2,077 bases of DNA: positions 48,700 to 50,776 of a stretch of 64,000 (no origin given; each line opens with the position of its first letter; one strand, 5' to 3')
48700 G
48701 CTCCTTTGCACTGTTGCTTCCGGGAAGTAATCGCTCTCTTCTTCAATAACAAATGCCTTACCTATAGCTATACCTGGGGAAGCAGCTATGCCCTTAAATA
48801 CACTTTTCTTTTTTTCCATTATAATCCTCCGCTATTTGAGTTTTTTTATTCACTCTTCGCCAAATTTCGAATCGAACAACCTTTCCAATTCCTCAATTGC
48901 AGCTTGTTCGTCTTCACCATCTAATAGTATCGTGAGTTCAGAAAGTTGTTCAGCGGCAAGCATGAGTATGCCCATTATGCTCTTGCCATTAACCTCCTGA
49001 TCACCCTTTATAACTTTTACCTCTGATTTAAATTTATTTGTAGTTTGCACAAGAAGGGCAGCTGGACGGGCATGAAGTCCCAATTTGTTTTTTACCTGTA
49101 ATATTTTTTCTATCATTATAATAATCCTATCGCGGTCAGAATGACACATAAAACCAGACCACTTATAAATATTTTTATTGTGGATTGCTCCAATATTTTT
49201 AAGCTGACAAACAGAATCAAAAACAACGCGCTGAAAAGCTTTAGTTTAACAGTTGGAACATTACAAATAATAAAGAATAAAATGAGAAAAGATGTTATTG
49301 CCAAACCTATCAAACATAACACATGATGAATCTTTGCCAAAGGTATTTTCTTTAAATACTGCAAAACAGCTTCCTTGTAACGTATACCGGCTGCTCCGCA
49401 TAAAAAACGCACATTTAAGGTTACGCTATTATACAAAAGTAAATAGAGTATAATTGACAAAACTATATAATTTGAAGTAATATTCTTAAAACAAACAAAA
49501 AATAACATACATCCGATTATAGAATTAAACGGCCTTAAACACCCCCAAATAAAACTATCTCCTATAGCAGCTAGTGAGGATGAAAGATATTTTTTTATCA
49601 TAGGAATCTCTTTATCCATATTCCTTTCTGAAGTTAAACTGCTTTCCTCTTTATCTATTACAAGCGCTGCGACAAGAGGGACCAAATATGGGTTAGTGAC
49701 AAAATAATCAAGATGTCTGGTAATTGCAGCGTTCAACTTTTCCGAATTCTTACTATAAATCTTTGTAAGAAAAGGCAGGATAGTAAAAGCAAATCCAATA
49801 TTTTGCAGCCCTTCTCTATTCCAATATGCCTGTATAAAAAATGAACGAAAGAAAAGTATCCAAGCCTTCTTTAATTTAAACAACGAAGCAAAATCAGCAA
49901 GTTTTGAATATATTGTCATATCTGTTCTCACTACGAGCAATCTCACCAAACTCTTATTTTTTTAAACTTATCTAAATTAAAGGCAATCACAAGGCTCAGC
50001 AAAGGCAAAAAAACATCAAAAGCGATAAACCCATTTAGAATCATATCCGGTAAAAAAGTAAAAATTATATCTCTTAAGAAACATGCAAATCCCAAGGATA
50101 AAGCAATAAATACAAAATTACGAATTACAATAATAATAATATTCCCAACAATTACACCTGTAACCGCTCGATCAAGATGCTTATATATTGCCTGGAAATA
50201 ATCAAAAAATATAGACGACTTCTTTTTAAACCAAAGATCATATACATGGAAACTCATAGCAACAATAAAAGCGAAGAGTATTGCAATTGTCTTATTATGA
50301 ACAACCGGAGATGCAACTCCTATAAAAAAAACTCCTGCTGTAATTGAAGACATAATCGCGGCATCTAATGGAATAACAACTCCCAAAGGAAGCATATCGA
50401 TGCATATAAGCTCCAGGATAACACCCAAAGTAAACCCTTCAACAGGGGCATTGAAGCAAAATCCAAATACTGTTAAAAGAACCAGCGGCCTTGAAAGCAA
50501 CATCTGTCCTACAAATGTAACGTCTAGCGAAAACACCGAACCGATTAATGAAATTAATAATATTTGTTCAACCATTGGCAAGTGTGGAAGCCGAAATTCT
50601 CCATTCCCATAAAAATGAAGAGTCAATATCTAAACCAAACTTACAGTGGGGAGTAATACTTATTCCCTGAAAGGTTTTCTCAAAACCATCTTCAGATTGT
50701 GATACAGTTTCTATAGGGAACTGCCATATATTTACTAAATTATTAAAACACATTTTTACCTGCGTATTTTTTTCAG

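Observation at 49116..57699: Two GH57 glycogen-type enzymes inserted inside a complete mannose-family PTS / HprK-RapZ-PtsN regulatory block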

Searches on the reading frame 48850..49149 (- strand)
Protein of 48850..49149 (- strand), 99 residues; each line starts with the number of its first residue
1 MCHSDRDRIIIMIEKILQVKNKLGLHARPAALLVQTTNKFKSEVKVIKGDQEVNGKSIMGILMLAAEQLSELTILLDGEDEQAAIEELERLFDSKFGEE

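Call 3: search_protein_families(library=pfam, proteins=[window:48850-49149:-])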
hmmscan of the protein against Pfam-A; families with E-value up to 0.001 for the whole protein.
window:48850-49149:- (99 aa): 1 family
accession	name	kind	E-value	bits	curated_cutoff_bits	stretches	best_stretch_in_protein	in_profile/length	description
PF00381.24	PTS-HPr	-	1.2e-29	102.6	23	1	14-93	2-80/81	PTS HPr component phosphorylation site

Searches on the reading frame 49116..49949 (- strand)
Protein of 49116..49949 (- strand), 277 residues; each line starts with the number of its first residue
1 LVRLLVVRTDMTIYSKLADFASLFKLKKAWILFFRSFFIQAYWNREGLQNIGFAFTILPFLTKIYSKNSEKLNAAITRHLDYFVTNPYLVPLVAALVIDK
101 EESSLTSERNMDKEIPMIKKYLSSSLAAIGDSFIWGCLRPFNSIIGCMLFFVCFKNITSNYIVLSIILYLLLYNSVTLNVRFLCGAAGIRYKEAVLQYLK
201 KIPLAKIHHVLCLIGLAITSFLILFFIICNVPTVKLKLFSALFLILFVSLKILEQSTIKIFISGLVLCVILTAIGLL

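Call 3: search_protein_families(library=pfam, proteins=[window:49116-49949:-])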
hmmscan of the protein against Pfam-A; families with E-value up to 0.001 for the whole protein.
window:49116-49949:- (277 aa): 1 family
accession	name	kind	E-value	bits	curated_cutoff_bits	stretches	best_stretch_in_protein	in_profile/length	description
PF03613.19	EIID-AGA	-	7e-29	101.3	25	1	27-233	5-203/265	PTS system mannose/fructose/sorbose family IID component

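Call 7: find_encoding_contigs(protein=window:49116-49919:-, flank=10000, max_places=6)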
Protein window:49116-49919:- (267 aa): no gene with exactly this product is on record in the collection.

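Call 8: find_homologous_proteins(query=window:49116-49919:-)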
Query window:49116-49919:- (267 aa): 7 proteins with E <= 0.001 among 2496 candidates.
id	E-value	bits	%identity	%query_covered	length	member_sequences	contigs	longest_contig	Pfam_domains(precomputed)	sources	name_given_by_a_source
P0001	8.5e-165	565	100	100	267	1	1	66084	PF03613.20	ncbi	ncbi:MAG: PTS system mannose/fructose/sorbose family transporter subunit IID [bacterium]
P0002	8.1e-61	224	45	94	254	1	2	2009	PF03613.20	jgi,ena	-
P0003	2.3e-53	200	41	90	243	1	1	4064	PF03613.20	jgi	-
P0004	2.3e-26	111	30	90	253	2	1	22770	PF03613.20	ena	-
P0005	3.4e-26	111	31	78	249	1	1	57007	PF03613.20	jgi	jgi:mannose/fructose/N-acetylgalactosamine-specific phosphotransferase system component IID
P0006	3.6e-26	111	30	91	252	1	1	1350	PF03613.20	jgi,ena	-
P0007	1.2e-23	102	33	73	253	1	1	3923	PF03613.20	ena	-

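Call 9: find_encoding_contigs(protein=P0004, flank=10000, max_places=3)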
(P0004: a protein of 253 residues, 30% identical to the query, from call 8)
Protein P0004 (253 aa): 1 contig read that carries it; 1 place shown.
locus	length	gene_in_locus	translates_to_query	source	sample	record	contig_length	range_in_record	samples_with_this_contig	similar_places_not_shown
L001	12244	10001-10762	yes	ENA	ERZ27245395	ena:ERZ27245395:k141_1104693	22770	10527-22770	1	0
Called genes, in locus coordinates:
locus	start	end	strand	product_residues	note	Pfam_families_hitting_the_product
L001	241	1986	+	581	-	PF13231:PMT_2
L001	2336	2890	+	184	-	PF02482:Ribosomal_S30AE, PF16321:Ribosom_S30AE_C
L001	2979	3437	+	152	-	PF00359:PTS_EIIA_2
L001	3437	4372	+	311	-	PF02603:Hpr_kinase_N, PF07475:Hpr_kinase_C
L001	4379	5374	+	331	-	PF03668:RapZ-like_N, PF22740:PapZ_C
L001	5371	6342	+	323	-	PF01933:CofD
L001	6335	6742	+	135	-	PF03610:EIIA-man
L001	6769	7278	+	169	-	PF03830:PTSIIB_sorb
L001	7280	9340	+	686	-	PF01074:Glyco_hydro_38N (weak), PF03065:Glyco_hydro_57, PF09094:AmyA-A_glucT_m, PF09095:AmyA-gluTrfs_C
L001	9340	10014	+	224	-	PF03609:EII-Sor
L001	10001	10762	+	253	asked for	PF03613:EIID-AGA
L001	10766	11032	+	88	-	PF00381:PTS-HPr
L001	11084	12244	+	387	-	?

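Call 10: find_encoding_contigs(protein=P0005, flank=10000, max_places=3)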
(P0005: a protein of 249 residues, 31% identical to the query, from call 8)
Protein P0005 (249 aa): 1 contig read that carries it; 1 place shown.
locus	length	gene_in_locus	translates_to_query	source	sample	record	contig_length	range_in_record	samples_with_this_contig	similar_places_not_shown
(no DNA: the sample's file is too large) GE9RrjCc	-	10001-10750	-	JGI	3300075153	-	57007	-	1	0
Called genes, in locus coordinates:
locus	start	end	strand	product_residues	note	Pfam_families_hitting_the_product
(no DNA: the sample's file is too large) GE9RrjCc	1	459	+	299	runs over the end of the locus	PF03279:Lip_A_acyltrans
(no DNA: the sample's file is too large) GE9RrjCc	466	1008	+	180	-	PF06835:LptC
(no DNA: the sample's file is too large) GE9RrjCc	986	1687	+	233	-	PF03968:LptD_N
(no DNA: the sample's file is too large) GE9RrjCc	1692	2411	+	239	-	PF00005:ABC_tran, PF13304:AAA_21 (faint)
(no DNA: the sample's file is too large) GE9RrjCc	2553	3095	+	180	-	PF02482:Ribosomal_S30AE, PF16321:Ribosom_S30AE_C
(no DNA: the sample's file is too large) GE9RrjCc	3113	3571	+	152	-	PF00359:PTS_EIIA_2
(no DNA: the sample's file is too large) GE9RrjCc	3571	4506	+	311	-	PF02603:Hpr_kinase_N, PF07475:Hpr_kinase_C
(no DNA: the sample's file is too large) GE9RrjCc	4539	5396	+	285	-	PF03668:RapZ-like_N, PF22740:PapZ_C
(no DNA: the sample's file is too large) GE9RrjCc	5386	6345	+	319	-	PF01933:CofD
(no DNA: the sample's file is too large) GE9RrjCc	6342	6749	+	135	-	PF03610:EIIA-man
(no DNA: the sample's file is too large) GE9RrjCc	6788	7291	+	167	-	PF03830:PTSIIB_sorb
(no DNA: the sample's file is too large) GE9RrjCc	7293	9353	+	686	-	PF01074:Glyco_hydro_38N (weak), PF03065:Glyco_hydro_57, PF09094:AmyA-A_glucT_m, PF09095:AmyA-gluTrfs_C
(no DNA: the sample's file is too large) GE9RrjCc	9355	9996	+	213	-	PF03609:EII-Sor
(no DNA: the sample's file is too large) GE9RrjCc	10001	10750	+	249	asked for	PF03613:EIID-AGA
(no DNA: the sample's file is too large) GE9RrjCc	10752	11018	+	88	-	PF00381:PTS-HPr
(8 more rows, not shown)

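Call 11: find_encoding_contigs(protein=P0003, flank=10000, max_places=3)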
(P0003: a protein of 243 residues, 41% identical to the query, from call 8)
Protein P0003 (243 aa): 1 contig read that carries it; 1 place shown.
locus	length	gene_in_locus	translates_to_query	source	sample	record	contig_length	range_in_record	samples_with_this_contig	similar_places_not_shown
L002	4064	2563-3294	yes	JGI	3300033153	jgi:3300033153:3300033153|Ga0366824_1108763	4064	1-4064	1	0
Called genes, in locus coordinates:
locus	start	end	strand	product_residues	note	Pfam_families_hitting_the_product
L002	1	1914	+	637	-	?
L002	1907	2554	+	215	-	PF03609:EII-Sor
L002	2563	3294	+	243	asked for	PF03613:EIID-AGA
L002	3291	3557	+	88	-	PF00381:PTS-HPr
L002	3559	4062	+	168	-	?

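Call 43: find_related_loci(query=A2, collection=metagenome_contigs, flank=10000)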
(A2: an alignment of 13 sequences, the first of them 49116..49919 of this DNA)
Query A2 (267 aa) in metagenome_contigs; peptide patterns used: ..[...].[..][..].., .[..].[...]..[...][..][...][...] (x = any residue, [..] = any of these).
600 stretches matched a pattern (row limit reached: there are more); 569 encode a relative of the query (tblastn E <= 1e-3); the best 80 are kept; 80 distinct loci.
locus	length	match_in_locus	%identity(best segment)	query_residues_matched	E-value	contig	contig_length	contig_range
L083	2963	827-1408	37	22-216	3e-38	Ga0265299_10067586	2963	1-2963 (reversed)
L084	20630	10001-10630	35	22-230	3e-35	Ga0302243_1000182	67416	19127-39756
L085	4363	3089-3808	33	22-262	2e-35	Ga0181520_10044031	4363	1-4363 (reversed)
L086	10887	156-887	33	23-267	5e-35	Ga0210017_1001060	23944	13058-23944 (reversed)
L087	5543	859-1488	34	22-230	6e-34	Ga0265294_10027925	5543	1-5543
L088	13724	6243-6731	39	17-191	4e-33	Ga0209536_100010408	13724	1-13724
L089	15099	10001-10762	31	21-266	2e-32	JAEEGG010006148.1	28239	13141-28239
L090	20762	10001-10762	31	21-266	2e-32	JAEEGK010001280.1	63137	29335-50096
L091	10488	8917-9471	32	22-207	4e-32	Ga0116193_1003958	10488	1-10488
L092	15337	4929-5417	37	17-191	9e-32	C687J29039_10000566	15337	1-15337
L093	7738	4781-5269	37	17-191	1e-31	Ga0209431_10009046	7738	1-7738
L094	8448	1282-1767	39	17-190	5e-31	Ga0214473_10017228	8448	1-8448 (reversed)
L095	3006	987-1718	26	22-266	7e-31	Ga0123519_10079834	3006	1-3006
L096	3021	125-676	36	22-209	5e-31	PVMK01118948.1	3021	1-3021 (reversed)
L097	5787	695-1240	36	22-207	2e-30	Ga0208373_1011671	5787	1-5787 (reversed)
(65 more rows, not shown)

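Call 47: search_protein_families(library=ncbifam, proteins=[window:49116-49919:-], max_evalue=0.001)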
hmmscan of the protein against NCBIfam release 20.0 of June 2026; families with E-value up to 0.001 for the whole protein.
window:49116-49919:- (267 aa): 4 families
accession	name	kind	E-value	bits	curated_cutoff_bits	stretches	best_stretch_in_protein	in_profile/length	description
TIGR00828.1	EIID-AGA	subfamily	5.5e-29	101.3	292.75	1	21-224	10-205/271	mannose/fructose/sorbose PTS transporter subunit IID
NF008315.0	PRK11103.1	subfamily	8e-28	97.5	365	1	22-227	21-218/283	PTS mannose transporter subunit IID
NF040760.1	AgaE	equivalog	1.5e-18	67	500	1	22-217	44-224/292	PTS N-acetylgalactosamine transporter subunit IID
NF007359.1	PRK09855.1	equivalog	1.1e-15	58.1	400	1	22-217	9-189/259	PTS galactosamine transporter subunit IID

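Call 48: search_solved_structures(query=window:49116-49919:-, max_evalue=1, show_alignments=1)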
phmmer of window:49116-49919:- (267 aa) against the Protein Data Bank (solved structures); distinct sequences matched with E-value up to 1: 6.
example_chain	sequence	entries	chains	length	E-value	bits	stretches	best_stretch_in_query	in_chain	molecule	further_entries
6k1h_Z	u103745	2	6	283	2.4e-20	76.8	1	22-227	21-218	PTS mannose transporter subunit IID | PTS system mannose-specific EIID component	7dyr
9wjr_Z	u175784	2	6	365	2.2e-19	73.6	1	21-213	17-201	PTS mannose transporter subunit IID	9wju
7xno_Z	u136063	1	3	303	4.7e-19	72.5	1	20-225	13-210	Mannose permease IID component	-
7xtg_E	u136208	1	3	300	6.4e-19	72.1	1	21-225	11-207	Mannose permease IID component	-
7vlx_Z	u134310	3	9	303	6.7e-18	68.8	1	22-140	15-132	PTS mannose family transporter subunit IID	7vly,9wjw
8hfs_Z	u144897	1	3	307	1.5e-17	67.6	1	22-214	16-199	Mannose-specific PTS system, IID component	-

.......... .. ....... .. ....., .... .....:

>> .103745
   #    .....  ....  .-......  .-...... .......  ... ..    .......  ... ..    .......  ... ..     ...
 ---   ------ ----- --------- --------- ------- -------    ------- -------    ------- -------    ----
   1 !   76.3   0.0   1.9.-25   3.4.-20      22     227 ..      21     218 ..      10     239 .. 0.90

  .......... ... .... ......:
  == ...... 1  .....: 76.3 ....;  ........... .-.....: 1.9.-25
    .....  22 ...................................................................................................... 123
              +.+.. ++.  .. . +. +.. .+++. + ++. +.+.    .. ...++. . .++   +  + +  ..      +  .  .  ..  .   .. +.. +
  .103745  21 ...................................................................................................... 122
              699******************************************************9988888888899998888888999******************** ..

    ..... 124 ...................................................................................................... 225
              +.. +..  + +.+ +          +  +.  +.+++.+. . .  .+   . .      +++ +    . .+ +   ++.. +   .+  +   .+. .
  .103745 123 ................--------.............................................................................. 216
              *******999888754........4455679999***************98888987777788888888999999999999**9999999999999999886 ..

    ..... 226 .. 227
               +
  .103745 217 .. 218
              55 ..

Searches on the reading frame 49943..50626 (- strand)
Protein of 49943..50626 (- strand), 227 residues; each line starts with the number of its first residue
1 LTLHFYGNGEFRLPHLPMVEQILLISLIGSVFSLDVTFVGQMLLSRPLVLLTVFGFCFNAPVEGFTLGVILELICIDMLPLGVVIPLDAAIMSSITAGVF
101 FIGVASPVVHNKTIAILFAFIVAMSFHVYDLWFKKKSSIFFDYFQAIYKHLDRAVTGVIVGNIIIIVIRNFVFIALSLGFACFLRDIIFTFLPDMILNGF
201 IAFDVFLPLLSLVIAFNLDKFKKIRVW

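Call 3: search_protein_families(library=pfam, proteins=[window:49943-50626:-])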
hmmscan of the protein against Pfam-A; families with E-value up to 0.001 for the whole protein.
window:49943-50626:- (227 aa): 1 family
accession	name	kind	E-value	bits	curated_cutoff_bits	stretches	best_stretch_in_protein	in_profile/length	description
PF03609.19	EII-Sor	-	1.5e-08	34.8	26.3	1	21-209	3-187/233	PTS system sorbose-specific iic component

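Call 47: search_protein_families(library=ncbifam, proteins=[window:49943-50575:-], max_evalue=0.001)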
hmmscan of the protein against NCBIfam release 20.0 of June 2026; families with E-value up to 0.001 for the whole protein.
window:49943-50575:- (210 aa): 3 families
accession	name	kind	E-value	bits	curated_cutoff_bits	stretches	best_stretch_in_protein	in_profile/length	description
NF040757.1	AgaW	equivalog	2.7e-05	23.7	300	1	13-185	6-173/249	PTS N-acetylgalactosamine transporter subunit IIC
NF011647.0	PRK15065.1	subfamily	6.4e-05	22.2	278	1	4-103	7-104/267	mannose/fructose/sorbose family PTS transporter subunit IIC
TIGR00822.1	EII-Sor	subfamily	0.00098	18.5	339.85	0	4-135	7-132/267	mannose/fructose/sorbose PTS transporter subunit IIC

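Call 49: search_solved_structures(query=window:49943-50575:-, max_evalue=10, show_alignments=1)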
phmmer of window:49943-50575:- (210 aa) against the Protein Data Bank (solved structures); distinct sequences matched with E-value up to 10: 2.
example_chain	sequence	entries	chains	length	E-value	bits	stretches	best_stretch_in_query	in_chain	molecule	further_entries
7dyr_Y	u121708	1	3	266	0.77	13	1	4-116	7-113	PTS system mannose-specific EIIC component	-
6k1h_Y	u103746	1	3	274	0.85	12.9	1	4-115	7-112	PTS system mannose-specific EIIC component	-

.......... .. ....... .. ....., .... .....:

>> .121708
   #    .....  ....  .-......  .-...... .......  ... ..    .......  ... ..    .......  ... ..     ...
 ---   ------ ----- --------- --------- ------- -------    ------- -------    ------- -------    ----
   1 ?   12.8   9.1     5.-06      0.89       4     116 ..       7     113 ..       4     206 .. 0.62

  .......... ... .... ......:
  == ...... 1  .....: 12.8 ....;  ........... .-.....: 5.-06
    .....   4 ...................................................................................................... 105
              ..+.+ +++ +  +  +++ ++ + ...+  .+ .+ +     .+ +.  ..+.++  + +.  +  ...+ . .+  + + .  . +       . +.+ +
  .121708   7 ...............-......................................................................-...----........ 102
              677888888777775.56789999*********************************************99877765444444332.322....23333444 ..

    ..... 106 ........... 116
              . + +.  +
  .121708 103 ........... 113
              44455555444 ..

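Call 72: search_protein_families(library=pfam, alignment_id=A3, max_evalue=0.01)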
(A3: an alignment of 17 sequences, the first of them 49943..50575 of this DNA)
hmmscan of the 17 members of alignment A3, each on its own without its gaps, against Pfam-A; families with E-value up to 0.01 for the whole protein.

A. member 1, window:49943-50575:- (210 aa): 1 family
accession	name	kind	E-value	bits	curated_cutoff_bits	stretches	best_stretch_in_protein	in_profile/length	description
PF03609.19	EII-Sor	-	1.1e-08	35.2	26.3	1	4-192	3-187/233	PTS system sorbose-specific iic component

B. families by the number of members that match (of 17 scanned): 2 families
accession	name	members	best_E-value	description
PF03609.19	EII-Sor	17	6.1e-38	PTS system sorbose-specific iic component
PF12821.13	ThrE_2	1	0.0073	Threonine/Serine exporter, ThrE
